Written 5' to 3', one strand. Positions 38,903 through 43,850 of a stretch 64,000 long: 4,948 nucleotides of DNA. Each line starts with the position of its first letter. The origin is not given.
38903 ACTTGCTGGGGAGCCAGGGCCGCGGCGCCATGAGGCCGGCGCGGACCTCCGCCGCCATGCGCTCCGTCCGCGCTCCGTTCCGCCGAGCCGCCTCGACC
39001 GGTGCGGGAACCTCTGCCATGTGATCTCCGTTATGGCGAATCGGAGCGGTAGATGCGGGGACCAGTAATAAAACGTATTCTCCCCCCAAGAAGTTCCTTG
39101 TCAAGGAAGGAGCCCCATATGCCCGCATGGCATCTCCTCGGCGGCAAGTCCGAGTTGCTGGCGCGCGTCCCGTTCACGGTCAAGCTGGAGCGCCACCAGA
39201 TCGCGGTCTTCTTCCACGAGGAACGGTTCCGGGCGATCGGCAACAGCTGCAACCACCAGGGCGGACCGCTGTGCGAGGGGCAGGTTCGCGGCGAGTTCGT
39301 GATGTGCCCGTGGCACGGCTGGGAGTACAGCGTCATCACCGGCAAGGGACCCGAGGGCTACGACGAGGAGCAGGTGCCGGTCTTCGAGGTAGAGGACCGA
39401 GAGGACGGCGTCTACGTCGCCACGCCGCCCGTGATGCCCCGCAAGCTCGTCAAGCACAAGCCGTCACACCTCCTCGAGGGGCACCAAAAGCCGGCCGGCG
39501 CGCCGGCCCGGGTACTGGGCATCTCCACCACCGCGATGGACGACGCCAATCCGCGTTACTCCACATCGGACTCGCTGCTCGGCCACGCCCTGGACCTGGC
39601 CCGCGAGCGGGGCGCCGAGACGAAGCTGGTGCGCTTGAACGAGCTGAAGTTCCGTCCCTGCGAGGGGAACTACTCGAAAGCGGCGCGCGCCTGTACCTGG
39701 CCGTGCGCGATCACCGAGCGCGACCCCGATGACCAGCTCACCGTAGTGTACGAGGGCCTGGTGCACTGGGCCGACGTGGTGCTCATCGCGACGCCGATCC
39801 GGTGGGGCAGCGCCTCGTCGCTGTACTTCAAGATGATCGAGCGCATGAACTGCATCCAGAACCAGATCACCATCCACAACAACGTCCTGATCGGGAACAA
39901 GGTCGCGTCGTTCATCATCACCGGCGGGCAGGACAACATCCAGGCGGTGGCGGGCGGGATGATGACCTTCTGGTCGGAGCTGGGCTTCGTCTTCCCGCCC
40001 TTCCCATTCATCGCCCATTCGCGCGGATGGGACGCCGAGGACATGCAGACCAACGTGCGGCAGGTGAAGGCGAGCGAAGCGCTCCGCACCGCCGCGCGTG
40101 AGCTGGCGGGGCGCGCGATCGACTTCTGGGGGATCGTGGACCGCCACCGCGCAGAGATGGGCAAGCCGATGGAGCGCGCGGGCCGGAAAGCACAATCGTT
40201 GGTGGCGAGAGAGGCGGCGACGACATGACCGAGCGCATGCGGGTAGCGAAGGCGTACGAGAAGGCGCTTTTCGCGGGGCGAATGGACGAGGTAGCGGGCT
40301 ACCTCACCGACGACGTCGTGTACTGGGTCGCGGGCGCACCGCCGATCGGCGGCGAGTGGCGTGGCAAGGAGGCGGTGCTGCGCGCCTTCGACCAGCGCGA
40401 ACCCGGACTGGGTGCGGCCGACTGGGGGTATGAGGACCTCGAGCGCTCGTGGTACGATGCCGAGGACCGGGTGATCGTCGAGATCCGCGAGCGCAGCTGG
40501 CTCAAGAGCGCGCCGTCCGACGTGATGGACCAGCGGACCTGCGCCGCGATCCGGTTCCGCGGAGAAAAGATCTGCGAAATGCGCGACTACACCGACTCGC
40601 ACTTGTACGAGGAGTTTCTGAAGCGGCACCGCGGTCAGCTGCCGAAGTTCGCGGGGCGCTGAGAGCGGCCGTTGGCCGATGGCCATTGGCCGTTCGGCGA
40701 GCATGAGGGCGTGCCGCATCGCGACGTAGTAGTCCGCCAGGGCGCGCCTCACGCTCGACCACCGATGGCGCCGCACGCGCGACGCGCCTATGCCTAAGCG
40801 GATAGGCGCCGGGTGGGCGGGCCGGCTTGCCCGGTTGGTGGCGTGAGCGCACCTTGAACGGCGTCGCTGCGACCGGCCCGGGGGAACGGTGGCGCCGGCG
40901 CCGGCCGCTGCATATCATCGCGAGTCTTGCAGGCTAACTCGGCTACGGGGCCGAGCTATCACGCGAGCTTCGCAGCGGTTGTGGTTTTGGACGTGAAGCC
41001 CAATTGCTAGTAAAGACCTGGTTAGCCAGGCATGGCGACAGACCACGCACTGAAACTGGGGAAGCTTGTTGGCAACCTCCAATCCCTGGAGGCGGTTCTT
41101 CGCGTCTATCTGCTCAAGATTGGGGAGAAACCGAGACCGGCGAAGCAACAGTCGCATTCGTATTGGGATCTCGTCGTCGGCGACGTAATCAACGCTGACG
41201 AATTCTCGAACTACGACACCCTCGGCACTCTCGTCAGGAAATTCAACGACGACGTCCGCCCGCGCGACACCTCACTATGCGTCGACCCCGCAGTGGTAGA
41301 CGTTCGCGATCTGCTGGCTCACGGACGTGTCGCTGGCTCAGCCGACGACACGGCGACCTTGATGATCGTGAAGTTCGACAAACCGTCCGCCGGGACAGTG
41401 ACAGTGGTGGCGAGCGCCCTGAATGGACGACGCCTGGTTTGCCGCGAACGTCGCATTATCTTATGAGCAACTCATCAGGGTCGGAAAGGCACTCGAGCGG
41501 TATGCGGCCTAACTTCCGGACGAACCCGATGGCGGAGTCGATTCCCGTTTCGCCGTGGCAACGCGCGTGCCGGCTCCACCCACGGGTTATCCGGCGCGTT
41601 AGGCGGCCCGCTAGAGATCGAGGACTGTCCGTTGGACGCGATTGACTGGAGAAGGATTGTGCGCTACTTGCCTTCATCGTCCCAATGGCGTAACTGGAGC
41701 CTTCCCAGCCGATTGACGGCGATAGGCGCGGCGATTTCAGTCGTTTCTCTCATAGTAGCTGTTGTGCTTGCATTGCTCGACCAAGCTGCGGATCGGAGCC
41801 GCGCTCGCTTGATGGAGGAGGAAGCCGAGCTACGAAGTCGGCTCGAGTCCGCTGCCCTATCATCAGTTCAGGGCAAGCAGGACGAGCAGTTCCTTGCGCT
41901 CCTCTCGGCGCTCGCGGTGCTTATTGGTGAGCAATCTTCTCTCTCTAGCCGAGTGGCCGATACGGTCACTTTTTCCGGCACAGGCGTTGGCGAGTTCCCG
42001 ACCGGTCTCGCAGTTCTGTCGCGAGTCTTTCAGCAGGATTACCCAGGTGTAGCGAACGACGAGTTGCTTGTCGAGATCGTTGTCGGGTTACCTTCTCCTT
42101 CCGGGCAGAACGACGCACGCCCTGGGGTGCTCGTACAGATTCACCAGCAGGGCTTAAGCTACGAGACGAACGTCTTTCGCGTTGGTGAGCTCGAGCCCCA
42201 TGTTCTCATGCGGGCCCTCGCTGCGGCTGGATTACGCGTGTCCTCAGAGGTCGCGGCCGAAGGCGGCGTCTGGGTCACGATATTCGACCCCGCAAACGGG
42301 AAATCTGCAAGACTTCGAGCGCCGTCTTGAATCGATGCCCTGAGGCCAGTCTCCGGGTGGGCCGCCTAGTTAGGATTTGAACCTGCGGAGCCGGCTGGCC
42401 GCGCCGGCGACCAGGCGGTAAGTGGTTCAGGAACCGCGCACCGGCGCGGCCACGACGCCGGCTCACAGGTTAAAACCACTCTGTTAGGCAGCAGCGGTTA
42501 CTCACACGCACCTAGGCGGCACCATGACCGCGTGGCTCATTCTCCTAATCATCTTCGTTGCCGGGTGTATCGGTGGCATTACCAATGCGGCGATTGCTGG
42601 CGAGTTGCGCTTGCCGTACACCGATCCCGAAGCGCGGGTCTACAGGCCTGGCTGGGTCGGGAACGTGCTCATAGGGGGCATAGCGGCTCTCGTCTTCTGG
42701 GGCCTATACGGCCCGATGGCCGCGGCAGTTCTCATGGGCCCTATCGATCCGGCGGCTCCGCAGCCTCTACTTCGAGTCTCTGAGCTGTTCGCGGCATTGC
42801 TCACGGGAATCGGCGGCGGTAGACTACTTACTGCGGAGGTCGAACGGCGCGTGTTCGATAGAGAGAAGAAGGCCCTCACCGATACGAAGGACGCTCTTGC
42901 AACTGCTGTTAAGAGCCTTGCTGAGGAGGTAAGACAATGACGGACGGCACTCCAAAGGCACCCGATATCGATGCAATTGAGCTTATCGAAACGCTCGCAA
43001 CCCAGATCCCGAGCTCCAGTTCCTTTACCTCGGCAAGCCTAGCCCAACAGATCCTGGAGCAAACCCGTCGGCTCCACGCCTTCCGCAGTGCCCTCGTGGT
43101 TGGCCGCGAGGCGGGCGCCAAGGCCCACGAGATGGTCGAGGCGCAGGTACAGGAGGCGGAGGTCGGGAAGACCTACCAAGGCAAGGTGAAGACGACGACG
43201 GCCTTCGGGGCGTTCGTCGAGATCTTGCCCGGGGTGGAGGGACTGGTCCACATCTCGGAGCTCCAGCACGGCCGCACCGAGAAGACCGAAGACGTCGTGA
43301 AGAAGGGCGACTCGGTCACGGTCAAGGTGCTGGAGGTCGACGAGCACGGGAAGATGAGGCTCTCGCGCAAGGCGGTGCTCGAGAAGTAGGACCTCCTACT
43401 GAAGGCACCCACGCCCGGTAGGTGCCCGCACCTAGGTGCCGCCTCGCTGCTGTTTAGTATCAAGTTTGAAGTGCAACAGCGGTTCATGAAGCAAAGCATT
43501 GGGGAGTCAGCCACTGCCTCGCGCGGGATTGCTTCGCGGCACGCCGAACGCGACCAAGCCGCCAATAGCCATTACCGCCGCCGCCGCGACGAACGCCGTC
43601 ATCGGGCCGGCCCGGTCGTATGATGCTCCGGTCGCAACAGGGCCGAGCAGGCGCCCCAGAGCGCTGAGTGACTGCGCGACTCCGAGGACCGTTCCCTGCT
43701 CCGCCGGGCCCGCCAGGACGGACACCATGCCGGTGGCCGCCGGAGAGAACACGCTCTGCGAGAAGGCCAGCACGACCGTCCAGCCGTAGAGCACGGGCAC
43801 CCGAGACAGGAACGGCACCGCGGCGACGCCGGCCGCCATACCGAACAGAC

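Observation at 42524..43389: Bicistronic cassette: 3-TM glycine-zipper membrane protein translationally coupled to an S1-domain protein, a candidate novel two-gene system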

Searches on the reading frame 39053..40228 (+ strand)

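Call 5: search_protein_families(library=pfam, proteins=[window:39053-40228:+], max_evalue=0.01)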
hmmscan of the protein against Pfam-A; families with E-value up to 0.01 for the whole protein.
window:39053-40228:+ (391 aa): 5 families
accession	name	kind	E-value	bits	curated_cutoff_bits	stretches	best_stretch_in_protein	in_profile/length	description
PF00355.32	Rieske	-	1.4e-15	57.4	20.3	1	26-109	2-85/88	Rieske [2Fe-2S] domain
PF03358.20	FMN_red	-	3.5e-11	43.3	24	1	170-322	14-147/152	NADPH-dependent FMN reductase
PF13806.12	Rieske_2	-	2.1e-06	28.1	27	1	29-122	5-103/104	Rieske-like [2Fe-2S] domain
PF22543.2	Rieske_4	-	6e-06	27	28.4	1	43-99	17-77/119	Soluble Rieske-type ferredoxin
PF02525.22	Flavodoxin_2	-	4.4e-05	23.7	27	1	164-297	7-142/198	Flavodoxin-like fold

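Call 6: search_protein_families(library=ncbifam, proteins=[window:39053-40228:+], max_evalue=0.01)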
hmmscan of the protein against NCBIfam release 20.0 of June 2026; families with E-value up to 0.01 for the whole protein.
window:39053-40228:+ (391 aa): 6 families
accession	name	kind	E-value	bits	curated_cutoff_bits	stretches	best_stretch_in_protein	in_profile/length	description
TIGR02378.1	nirD_assim_sml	equivalog_domain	1.2e-12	47.9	74.65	1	26-123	2-104/105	nitrite reductase small subunit NirD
NF007422.0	PRK09965.1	equivalog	5.2e-08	32.9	113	1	47-123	22-99/106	bifunctional 3-phenylpropionate/cinnamic acid dioxygenase ferredoxin subunit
NF041683.1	ant_diox_AndAb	equivalog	2.7e-07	30.7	150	1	26-114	2-90/100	anthranilate 1,2-dioxygenase ferredoxin subunit AndAb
NF052579.1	BetMthstMoxSdmAMthl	equivalog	6.1e-06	25.4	600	1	26-93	18-86/351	4beta-methylsterol monooxygenase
NF042948.2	3PPDioc_HcaC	equivalog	9.4e-05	22.6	150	1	43-123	20-101/105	3-phenylpropionate/cinnamic acid dioxygenase ferredoxin subunit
NF058607.1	GlBtMonoOxGbcA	equivalog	0.0055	15.2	670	1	26-94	56-127/420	glycine betaine monooxygenase oxygenase subunit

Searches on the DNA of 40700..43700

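Call 95: search_rna_families(source=window, start=40700, end=43700, threshold=evalue, max_evalue=1)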
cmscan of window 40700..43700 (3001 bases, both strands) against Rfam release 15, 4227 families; matches with E-value up to 1: 0.
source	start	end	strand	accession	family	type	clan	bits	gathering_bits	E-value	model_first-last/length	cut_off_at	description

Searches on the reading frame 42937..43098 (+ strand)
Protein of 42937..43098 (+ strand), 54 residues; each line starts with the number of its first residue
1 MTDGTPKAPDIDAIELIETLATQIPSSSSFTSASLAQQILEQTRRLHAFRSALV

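Call 44: find_homologous_proteins(query=A2, max_evalue=0.01)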
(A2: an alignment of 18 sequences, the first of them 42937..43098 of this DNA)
Query A2 (18 sequences) (54 aa, profile of the alignment): 418 proteins with E <= 0.01 among 1939 candidates; the best 120 are listed.
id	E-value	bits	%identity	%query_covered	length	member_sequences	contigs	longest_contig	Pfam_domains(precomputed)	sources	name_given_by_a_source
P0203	1.8e-20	91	-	-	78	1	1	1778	-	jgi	jgi:hypothetical protein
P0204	5.0e-20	90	-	-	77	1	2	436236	-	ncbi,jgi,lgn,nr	ncbi:MAG: hypothetical protein QOK37_222 [Thermoanaerobaculia bacterium]|jgi:hypothetical protein|nr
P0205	5.1e-20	90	-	-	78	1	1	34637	-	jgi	jgi:hypothetical protein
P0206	8.3e-20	89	-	-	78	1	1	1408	-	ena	-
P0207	1.0e-19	89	-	-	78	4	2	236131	-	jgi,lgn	jgi:hypothetical protein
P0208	1.1e-19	88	-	-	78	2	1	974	-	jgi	jgi:hypothetical protein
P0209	2.0e-19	88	31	54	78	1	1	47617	-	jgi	jgi:hypothetical protein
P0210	8.1e-19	86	-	-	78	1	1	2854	-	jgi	jgi:hypothetical protein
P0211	8.7e-19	86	-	-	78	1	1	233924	-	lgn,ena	-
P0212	1.9e-18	85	43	26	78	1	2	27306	-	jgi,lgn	jgi:hypothetical protein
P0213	2.6e-18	84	-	-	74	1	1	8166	-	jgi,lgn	jgi:hypothetical protein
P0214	1.2e-17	82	29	52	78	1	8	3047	-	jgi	jgi:hypothetical protein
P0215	3.4e-17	80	-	-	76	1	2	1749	-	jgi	jgi:hypothetical protein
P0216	3.4e-17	80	-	-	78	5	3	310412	-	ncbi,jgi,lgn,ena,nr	ncbi:MAG: hypothetical protein JO093_04275 [Acidobacteria bacterium]|nr:hypothetical protein [Acidob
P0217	5.2e-17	80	-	-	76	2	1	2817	-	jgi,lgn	jgi:hypothetical protein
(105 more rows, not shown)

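Call 86: search_solved_structures(query=A2, max_evalue=5)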
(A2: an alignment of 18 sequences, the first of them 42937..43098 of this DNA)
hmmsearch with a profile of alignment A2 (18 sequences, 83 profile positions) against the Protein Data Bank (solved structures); distinct sequences matched with E-value up to 5: 5.
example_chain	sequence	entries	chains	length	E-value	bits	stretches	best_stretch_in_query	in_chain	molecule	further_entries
9cfs_A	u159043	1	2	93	0.0094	19.7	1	26-49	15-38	Long regulatory protein rop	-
8a3k_UNK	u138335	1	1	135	0.075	16.8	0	30-71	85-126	sc-apCC-4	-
9r1j_A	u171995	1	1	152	0.078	16.8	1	30-79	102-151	sc-apCC-4-NR-1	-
9e6q_AP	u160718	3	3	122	0.77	13.6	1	7-48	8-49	Large ribosomal subunit protein eL18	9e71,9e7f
9r1n_A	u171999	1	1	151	1.1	13.2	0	30-79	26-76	sc-apCC-4-DPH-2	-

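Call 91: find_related_loci(query=window:42937-43098:+, collection=metagenome_contigs, flank=2500)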
Query window:42937-43098:+ (54 aa) in metagenome_contigs; peptide patterns used: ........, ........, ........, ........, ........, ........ (x = any residue, [..] = any of these).
600 stretches matched a pattern, but none encodes a relative of the query by tblastn (E <= 1e-3).

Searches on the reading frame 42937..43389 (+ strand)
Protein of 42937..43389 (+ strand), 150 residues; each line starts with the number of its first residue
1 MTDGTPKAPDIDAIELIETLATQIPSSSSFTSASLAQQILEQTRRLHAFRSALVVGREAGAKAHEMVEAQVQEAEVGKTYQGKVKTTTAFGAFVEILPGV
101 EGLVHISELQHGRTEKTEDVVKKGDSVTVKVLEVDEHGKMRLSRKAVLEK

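Call 5: search_protein_families(library=pfam, proteins=[window:42937-43389:+], max_evalue=0.01)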
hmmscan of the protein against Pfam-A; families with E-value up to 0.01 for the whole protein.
window:42937-43389:+ (150 aa): 2 families
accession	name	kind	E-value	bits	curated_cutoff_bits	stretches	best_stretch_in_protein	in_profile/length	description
PF00575.29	S1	-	2.1e-19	70.1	22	1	74-145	2-74/74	S1 RNA binding domain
PF23459.1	S1_RRP5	-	4.5e-05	24.3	27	1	77-136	4-63/72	RRP5 S1 domain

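Call 6: search_protein_families(library=ncbifam, proteins=[window:42937-43389:+], max_evalue=0.01)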
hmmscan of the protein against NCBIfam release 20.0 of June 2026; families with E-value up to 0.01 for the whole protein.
window:42937-43389:+ (150 aa): 33 families (the best 25 are shown)
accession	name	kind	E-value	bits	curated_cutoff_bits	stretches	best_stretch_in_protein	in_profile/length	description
TIGR03591.1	polynuc_phos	equivalog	9.6e-29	100.3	525.05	1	57-147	599-689/689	polyribonucleotide nucleotidyltransferase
NF008805.1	PRK11824.1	equivalog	3.4e-28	98.4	471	1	57-146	593-682/683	polyribonucleotide nucleotidyltransferase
NF005208.0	PRK06676.1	equivalog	1.6e-23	83.4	368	1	71-149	273-352/391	30S ribosomal protein S1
NF000907.0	PRK00087.1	equivalog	6e-22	77.6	624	1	74-149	561-637/671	bifunctional 4-hydroxy-3-methylbut-2-enyl diphosphate reductase/30S ribosomal protein S1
NF010379.0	PRK13806.1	equivalog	3.9e-21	75.2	648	1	62-141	188-267/491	30S ribosomal protein S1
NF004952.0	PRK06299.1-2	equivalog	5.1e-19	68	524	1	52-147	192-289/580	30S ribosomal protein S1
NF006363.0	PRK08582.1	equivalog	1.2e-18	67.7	171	1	75-146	4-75/140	S1 domain-containing RNA-binding protein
NF005973.0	PRK08059.1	equivalog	6.9e-18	64.9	148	1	72-148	3-80/123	S1 domain-containing post-transcriptional regulator GSP13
TIGR02696.1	pppGpp_PNP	exception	2e-17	62.9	1106.75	1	61-142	631-718/720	guanosine pentaphosphate synthetase I/polyribonucleotide nucleotidyltransferase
NF040579.1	S1_dom_CvfD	subfamily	2.2e-17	63.3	117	1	75-147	2-75/113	CvfD/Ygs/GSP13 family RNA-binding post-transcriptional regulator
NF004953.0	PRK06299.1-3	equivalog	1.6e-16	59.8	720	1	68-147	290-371/580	30S ribosomal protein S1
TIGR00717.1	rpsA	equivalog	3.7e-16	58.8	577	1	72-147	268-345/516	30S ribosomal protein S1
NF005911.0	PRK07899.1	equivalog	1.1e-14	54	691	1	73-145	290-363/486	30S ribosomal protein S1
NF004473.0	PRK05807.1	equivalog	2.2e-14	54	178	1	75-147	4-75/136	S1 domain-containing RNA-binding protein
NF004954.0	PRK06299.1-4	equivalog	4e-14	51.7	727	1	73-142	273-342/560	30S ribosomal protein S1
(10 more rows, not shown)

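Call 11: find_homologous_proteins(query=window:42937-43386:+)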
Query window:42937-43386:+ (150 aa): 3380 proteins with E <= 0.001 among 3471 candidates; the best 120 are listed.
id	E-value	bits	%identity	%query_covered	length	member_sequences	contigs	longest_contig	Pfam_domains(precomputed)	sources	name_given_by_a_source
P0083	3.9e-87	307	100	100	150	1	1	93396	PF00575.30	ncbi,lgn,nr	ncbi:MAG: S1 RNA-binding domain-containing protein [Gemmatimonadales bacterium]|nr:S1 RNA-binding do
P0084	2.9e-44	168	85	64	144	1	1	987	PF00575.30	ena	-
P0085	4.7e-44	168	58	51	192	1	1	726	PF00575.30,PF23459.2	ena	-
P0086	8.4e-44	167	91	64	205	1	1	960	PF00013.36,PF22675.3,PF00575.30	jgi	jgi:polyribonucleotide nucleotidyltransferase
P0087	1.0e-43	166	52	62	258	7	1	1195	PF00013.36,PF00575.30,PF23459.2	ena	-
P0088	1.5e-43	166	88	64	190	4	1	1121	PF00013.36,PF22675.3,PF00575.30,PF23459.2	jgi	jgi:polyribonucleotide nucleotidyltransferase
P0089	9.2e-43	163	86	64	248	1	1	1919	PF00013.36,PF22675.3,PF00575.30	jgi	jgi:polyribonucleotide nucleotidyltransferase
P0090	1.2e-42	163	85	64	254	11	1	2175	PF00013.36,PF22675.3,PF00575.30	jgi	-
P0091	1.4e-42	163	84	64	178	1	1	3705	PF00013.36,PF22675.3,PF00575.30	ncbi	-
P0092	1.7e-42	162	85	64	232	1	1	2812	PF00013.36,PF22675.3,PF00575.30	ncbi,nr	ncbi:MAG TPA: S1 RNA-binding domain-containing protein, partial [Candidatus Methylomirabilis sp.]|nr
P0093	1.7e-42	162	85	64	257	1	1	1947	PF00013.36,PF22675.3,PF00575.30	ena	-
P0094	2.1e-42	162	84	64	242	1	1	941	PF00013.36,PF22675.3,PF00575.30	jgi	jgi:polyribonucleotide nucleotidyltransferase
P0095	2.7e-42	162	85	64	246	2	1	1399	PF00013.36,PF22675.3,PF00575.30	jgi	jgi:polyribonucleotide nucleotidyltransferase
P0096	2.9e-42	162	82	64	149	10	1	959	PF00013.36,PF22675.3,PF00575.30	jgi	jgi:polyribonucleotide nucleotidyltransferase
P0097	3.0e-42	162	84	64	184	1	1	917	PF00013.36,PF22675.3,PF00575.30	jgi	-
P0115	2.8e-37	146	79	64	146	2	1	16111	PF00013.36,PF00575.30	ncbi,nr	ncbi:MAG TPA: S1 RNA-binding domain-containing protein, partial [Gemmatimonadales bacterium]|nr:S1 R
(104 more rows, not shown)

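Call 18: search_protein_families(library=phrogs, proteins=[window:42937-43386:+], max_evalue=0.1)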
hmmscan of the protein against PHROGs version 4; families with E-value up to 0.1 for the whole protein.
window:42937-43386:+ (150 aa): 2 families
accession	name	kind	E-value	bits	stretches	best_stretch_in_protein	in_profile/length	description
phrog_13933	-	DNA, RNA and nucleotide metabolism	2.4e-05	23.7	1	57-136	574-665/677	nuclease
phrog_38145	-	unknown function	0.097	13.3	0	46-94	22-70/204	-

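Call 19: search_protein_families(library=padloc, proteins=[window:42937-43386:+], max_evalue=0.1)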
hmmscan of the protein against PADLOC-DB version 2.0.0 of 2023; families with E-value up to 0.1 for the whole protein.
window:42937-43386:+ (150 aa): 0 families

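Call 25: find_encoding_contigs(protein=P0091, flank=4000, max_places=2)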
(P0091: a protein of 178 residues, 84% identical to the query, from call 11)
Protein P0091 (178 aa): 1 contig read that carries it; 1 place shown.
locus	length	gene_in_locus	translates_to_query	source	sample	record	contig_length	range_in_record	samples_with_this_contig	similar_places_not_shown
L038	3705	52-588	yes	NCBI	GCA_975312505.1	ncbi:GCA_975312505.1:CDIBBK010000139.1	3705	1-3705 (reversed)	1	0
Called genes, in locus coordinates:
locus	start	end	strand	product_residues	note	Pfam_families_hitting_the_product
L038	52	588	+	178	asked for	PF00013:KH_1, PF22675:KH-I_KHDC4-BBP (weak), PF00575:S1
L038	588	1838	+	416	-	PF00675:Peptidase_M16, PF05193:Peptidase_M16_C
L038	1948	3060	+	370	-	PF05222:AlaDh_PNT_N, PF01262:AlaDh_PNT_C, PF02826:2-Hacid_dh_C (faint)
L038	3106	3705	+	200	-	?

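Call 26: find_encoding_contigs(protein=P0115, flank=5000, max_places=2)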
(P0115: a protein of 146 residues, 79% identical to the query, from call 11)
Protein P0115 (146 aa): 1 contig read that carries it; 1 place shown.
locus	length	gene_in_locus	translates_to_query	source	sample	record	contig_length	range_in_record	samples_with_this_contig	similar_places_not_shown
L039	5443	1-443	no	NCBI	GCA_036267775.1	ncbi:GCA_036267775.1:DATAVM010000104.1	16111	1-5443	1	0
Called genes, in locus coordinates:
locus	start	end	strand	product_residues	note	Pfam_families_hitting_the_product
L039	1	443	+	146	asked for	PF00013:KH_1, PF00575:S1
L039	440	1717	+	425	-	PF00675:Peptidase_M16, PF05193:Peptidase_M16_C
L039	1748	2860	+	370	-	PF05222:AlaDh_PNT_N, PF07992:Pyr_redox_2 (weak), PF01262:AlaDh_PNT_C, PF02826:2-Hacid_dh_C (weak), PF00070:Pyr_redox (faint)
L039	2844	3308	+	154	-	PF00692:dUTPase, PF22769:DCD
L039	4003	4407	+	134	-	PF00392:GntR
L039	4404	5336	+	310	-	PF00005:ABC_tran, PF13304:AAA_21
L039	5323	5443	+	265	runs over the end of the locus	PF12679:ABC2_membrane_2 (weak), PF13346:ABC2_membrane_5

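Call 34: find_encoding_contigs(protein=P0083, flank=3000, max_places=4)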
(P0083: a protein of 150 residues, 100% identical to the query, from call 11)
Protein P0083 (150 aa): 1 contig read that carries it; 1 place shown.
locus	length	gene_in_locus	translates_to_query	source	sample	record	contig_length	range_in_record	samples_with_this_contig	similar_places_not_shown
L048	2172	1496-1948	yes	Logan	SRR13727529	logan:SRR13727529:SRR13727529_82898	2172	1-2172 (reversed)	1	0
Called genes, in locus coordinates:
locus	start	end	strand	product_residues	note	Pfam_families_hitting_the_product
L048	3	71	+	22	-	?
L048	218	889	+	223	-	-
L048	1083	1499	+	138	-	-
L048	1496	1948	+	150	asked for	PF00575:S1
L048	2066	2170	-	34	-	?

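Call 59: find_encoding_contigs(protein=P0086, flank=2000, max_places=3)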
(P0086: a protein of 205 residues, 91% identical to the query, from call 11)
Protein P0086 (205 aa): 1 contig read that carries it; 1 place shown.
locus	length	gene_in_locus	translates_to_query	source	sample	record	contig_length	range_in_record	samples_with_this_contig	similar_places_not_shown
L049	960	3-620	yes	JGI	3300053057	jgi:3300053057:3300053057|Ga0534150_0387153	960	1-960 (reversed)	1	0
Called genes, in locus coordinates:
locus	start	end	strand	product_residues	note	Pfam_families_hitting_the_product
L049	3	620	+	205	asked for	PF00013:KH_1, PF22675:KH-I_KHDC4-BBP (faint), PF00575:S1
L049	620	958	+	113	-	?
